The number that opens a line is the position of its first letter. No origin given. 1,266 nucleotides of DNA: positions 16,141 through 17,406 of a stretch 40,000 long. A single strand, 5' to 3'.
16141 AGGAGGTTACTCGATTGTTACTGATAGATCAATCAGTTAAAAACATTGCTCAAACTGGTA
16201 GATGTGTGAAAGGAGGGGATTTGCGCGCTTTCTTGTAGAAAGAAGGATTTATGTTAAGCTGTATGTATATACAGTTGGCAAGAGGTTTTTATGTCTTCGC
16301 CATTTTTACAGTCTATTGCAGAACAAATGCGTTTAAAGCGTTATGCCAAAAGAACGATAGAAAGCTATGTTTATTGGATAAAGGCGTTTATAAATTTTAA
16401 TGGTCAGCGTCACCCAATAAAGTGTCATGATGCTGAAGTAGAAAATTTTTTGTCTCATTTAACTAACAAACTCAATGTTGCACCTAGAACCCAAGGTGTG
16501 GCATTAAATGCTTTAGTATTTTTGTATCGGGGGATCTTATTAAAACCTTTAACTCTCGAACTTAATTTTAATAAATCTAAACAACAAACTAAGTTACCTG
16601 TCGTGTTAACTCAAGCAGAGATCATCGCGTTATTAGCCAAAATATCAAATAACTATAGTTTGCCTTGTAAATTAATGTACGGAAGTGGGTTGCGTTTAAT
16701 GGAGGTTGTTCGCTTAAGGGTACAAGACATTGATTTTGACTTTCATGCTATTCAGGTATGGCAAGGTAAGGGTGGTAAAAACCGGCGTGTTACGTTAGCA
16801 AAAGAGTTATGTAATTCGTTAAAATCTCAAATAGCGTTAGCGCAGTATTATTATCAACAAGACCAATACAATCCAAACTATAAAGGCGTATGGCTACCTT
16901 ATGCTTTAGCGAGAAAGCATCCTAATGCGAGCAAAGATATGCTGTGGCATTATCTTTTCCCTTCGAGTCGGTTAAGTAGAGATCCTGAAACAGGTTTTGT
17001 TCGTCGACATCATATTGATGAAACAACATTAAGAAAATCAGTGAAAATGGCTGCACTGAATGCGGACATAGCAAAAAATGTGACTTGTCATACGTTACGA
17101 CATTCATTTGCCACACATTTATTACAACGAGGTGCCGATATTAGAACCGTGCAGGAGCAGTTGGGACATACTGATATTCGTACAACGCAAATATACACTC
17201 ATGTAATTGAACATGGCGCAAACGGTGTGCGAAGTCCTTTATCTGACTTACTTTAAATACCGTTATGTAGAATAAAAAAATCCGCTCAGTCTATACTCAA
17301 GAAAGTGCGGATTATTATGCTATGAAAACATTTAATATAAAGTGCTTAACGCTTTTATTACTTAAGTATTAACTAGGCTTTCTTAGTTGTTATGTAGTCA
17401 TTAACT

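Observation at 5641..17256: Complete SOS-controlled chromosomal integron with about 19 cassettes and a homogeneous attC family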

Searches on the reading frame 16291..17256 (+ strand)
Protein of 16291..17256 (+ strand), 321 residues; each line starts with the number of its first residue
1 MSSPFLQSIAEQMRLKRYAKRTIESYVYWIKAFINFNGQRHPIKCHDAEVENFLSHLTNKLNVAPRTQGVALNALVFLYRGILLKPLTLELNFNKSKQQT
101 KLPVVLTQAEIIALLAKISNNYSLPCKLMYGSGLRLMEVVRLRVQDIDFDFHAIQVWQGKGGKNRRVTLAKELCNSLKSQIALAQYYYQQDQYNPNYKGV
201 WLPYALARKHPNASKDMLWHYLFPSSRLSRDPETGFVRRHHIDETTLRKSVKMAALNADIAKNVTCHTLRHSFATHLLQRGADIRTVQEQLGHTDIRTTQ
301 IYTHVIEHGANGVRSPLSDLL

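Call 5: search_protein_families(library=ncbifam, proteins=[window:16291-17256:+])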
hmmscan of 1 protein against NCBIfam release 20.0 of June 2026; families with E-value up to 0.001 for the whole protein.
window:16291-17256:+ (321 aa): 12 families
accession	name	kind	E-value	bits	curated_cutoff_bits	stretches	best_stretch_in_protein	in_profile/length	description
TIGR02249.1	integrase_gron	subfamily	2.4e-139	464.1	265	1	5-320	1-315/315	integron integrase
NF011946.0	PRK15417.1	equivalog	2.1e-82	277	435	1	5-320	16-330/337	integron integrase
NF040815.2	recomb_XerA_Arch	equivalog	1.7e-52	178.6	220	2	233-307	180-256/263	site-specific tyrosine recombinase/integron integrase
TIGR02225.1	recomb_XerD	equivalog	3.7e-45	154.5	329.6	1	16-307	11-276/290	site-specific tyrosine recombinase XerD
NF001399.0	PRK00283.1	subfamily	7.3e-43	146.9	279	1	12-308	15-286/300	tyrosine recombinase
TIGR02224.1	recomb_XerC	equivalog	3.6e-42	144.8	335.15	2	235-305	205-277/295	tyrosine recombinase XerC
NF002331.0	PRK01287.1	subfamily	4.3e-27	95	371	2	244-305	250-312/365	site-specific tyrosine recombinase XerC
NF003462.0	PRK05084.1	equivalog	1.3e-20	73.4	267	2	258-308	297-347/360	tyrosine recombinase XerS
NF007370.0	PRK09870.1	subfamily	4.7e-13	49.2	221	2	251-304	125-178/200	tyrosine-type DNA invertase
NF007371.0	PRK09871.1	subfamily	1.4e-08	34.6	222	1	250-304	119-173/198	tyrosine-type DNA invertase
NF002685.0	PRK02436.1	equivalog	3.1e-07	30.5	178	1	8-190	4-179/245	site-specific tyrosine recombinase XerD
NF040693.1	recomb_GmtY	equivalog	0.00019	20.8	340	0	245-304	372-431/441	gamma-mobile-trio recombinase GmtY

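Call 6: search_protein_families(library=pfam, proteins=[window:16291-17256:+])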
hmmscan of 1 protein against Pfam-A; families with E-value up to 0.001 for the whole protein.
window:16291-17256:+ (321 aa): 2 families
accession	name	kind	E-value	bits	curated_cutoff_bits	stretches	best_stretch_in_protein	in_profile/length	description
PF00589.27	Phage_integrase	-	3.2e-37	128.4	27.1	1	106-305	3-168/172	Phage integrase family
PF13495.12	Phage_int_SAM_4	-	4.8e-26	91.4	27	1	5-87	1-83/85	Phage integrase, N-terminal SAM-like domain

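Call 14: find_related_loci(query=window:16291-17256:+, collection=genome_contigs, flank=10000)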
Query window:16291-17256:+ (321 aa) in genome_contigs; peptide patterns used: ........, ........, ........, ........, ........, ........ (x = any residue, [..] = any of these).
317 stretches matched a pattern; 281 encode a relative of the query (tblastn E <= 1e-3); the best 80 are kept; 80 distinct loci.
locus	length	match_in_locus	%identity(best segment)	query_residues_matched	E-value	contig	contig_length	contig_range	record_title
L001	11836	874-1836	89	1-321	0e+0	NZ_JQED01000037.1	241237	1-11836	Colwellia psychrerythraea strain ND2E ctg45, whole genome shotgun sequence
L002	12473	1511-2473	85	1-321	0e+0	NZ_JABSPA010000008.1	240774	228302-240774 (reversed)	MAG: Colwellia sp. isolate DT_22 DT-Colwellia-6_scaffold_8, whole genome shotgun sequence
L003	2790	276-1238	85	1-321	0e+0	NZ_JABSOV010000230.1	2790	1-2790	MAG: Colwellia sp. isolate DT_17 DT-Colwellia-1_scaffold_230, whole genome shotgun sequence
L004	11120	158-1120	83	1-321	0e+0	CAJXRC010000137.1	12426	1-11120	MAG TPA_asm: uncultured Colwellia sp. isolate SRR3933168_bin.6_MetaBAT_v2.12.1_MAG genome assembly, contig: NODE_704_len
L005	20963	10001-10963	82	1-321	0e+0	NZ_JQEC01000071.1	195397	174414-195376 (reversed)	Colwellia psychrerythraea strain GAB14E ctg74, whole genome shotgun sequence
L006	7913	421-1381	91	1-321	7e-180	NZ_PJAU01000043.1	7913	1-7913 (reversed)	Colwellia sp. 75C3 contig28, whole genome shotgun sequence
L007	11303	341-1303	78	1-321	9e-173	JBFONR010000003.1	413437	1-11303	Colwelliaceae bacterium MEBiC 14330 NODE_3_length_413437_cov_8.909270_pilon, whole genome shotgun sequence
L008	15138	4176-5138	77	1-321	2e-165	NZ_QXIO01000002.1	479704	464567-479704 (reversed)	Colwellia sp. RSH04 RSH04_scaffold2, whole genome shotgun sequence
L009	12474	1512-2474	73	1-321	4e-161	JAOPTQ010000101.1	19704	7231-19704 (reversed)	MAG: Colwellia sp. isolate tPB_Gamm1 H3element_contig_3404, whole genome shotgun sequence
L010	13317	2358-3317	72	1-320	4e-160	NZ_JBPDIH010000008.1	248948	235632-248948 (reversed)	Thalassotalea sp. PLHSN55 NODE_8_length_248948_cov_490.037345, whole genome shotgun sequence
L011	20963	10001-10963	72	1-321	2e-160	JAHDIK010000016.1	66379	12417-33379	MAG: Colwellia sp. isolate MAG-91 RZ_1176, whole genome shotgun sequence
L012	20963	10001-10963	73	1-321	2e-159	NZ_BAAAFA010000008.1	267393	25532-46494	Colwellia asteriadis strain JCM 15608 sequence08, whole genome shotgun sequence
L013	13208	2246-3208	71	1-321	5e-158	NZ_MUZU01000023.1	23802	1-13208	Pseudocolwellia agarivorans strain QM50 contig23, whole genome shotgun sequence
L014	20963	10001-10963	72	1-321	3e-157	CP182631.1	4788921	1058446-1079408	Colwellia sp. RE-S-Sl-9 chromosome, complete genome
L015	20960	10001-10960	71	1-320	7e-157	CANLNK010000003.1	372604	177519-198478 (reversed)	uncultured Thalassotalea sp. isolate 454-G.fasta genome assembly, contig: NODE_3, whole genome shotgun sequence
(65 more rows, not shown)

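Call 19: list_cluster_members(proteins=[window:16291-17256:+, window:6641-7330:-, window:11284-12369:-, window:4846-5640:-])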
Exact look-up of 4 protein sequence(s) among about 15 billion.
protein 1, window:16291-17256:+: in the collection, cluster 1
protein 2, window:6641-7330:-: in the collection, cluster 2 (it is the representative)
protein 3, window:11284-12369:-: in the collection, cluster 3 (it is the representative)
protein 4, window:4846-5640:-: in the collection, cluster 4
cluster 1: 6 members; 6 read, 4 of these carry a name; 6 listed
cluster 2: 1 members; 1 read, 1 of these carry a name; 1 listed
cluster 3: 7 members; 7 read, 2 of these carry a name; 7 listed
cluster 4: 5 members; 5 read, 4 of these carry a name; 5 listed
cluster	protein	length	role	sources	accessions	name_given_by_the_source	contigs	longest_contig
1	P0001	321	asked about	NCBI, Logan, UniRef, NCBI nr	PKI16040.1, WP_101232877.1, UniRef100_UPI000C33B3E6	integron integrase [Colwellia sp. 12G3] | integron integrase n=1 Tax=Colwellia sp. 12G3 TaxID=2058299 RepID=UPI000C33B3E6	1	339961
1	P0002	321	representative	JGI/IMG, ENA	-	integron integrase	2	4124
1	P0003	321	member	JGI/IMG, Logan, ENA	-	integron integrase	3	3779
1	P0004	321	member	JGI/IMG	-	integron integrase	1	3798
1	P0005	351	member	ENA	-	-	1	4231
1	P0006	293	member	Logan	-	-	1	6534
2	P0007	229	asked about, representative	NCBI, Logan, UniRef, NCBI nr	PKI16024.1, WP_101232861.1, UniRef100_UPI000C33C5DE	hypothetical protein [Colwellia sp. 12G3] | hypothetical protein n=1 Tax=Colwellia sp. 12G3 TaxID=2058299 RepID=UPI000C33C5DE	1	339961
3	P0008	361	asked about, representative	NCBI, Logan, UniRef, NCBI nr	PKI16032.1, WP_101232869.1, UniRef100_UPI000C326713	M28 family metallopeptidase [Colwellia sp. 12G3] | M28 family metallopeptidase n=1 Tax=Colwellia sp. 12G3 TaxID=2058299 RepID=UPI000C326713 | M20/M25/M40 family metallo-hydrolase [Colwellia sp. 12G3]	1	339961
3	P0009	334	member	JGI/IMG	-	Zn-dependent M28 family amino/carboxypeptidase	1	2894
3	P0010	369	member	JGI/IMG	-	-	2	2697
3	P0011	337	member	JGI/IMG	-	-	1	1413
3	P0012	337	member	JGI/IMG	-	-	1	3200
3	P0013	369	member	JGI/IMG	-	-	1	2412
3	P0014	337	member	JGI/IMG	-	-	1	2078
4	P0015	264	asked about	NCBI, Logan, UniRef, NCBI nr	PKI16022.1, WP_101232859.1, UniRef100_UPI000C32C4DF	PhzF family phenazine biosynthesis protein [Colwellia sp. 12G3] | PhzF family phenazine biosynthesis protein n=1 Tax=Colwellia sp. 12G3 TaxID=2058299 ...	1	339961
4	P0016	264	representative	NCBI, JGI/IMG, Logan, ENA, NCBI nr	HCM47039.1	MAG TPA: isomerase [Colwellia sp.] | isomerase [Colwellia sp.]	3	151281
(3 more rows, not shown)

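Call 40: search_solved_structures(query=window:16291-17256:+, show_alignments=1, max_evalue=1e-10)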
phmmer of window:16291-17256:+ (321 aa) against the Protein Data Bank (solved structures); distinct sequences matched with E-value up to 1e-10: 7.
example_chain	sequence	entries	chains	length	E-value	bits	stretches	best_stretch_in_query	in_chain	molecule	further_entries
2a3v_A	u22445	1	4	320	1.6e-125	421.6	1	1-319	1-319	site-specific recombinase IntI4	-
5hxy_A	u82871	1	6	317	9.4e-31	110.4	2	227-307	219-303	Tyrosine recombinase XerA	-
4a8e_A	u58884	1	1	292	1.7e-28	103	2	7-180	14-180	PROBABLE TYROSINE RECOMBINASE XERC-LIKE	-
1a0p_A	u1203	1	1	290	9.5e-18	67.7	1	249-306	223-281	SITE-SPECIFIC RECOMBINASE XERD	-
5dcf_A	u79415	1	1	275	2.2e-17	66.5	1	250-306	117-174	Tyrosine recombinase XerD,DNA translocase FtsK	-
5dor_A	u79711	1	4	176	5.6e-11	45.4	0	243-306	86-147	Integrase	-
5c6k_A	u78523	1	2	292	9.1e-11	44.8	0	243-306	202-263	Integrase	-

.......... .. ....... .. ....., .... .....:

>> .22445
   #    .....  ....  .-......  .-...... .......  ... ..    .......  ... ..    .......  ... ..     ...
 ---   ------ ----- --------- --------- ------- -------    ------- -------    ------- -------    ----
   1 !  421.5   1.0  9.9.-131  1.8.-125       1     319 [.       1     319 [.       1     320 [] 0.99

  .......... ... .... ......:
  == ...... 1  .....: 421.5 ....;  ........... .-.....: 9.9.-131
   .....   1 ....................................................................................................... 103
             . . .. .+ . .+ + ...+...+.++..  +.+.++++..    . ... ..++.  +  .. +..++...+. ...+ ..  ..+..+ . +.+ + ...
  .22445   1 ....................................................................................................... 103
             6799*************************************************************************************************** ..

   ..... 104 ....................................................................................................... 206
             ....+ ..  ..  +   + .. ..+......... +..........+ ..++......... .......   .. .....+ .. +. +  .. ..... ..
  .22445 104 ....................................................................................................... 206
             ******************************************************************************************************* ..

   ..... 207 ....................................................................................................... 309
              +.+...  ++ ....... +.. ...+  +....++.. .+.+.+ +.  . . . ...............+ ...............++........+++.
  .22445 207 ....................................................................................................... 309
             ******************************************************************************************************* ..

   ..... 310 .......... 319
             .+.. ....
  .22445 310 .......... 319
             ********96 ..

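Call 62: find_encoding_contigs(protein=P0016, flank=10000, max_places=2)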
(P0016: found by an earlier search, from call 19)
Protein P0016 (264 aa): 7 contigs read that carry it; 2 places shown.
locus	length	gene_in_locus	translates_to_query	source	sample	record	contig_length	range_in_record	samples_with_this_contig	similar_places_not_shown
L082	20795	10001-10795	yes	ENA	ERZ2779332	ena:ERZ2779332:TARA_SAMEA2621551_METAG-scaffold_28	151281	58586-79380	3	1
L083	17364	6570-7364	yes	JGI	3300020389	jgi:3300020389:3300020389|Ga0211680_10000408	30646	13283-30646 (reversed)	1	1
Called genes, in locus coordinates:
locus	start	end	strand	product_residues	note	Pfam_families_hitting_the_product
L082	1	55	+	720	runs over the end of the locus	PF02897:Peptidase_S9_N, PF00326:Peptidase_S9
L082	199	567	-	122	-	PF01663:Phosphodiest (weak)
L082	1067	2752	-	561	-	PF02310:B12-binding, PF04055:Radical_SAM, PF13311:DUF4080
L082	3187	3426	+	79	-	-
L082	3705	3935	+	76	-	-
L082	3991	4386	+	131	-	-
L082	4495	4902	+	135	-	PF10881:DUF2726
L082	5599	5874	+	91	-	-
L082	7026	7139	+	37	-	-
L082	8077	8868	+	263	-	PF02567:PhzC-PhzF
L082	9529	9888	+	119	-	-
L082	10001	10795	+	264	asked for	PF02567:PhzC-PhzF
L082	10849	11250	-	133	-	PF03692:CxxCxxCC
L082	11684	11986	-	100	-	-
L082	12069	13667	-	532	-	PF18328:PfaD_N, PF03060:NMO, PF21607:FabD_helical_ins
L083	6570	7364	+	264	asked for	PF02567:PhzC-PhzF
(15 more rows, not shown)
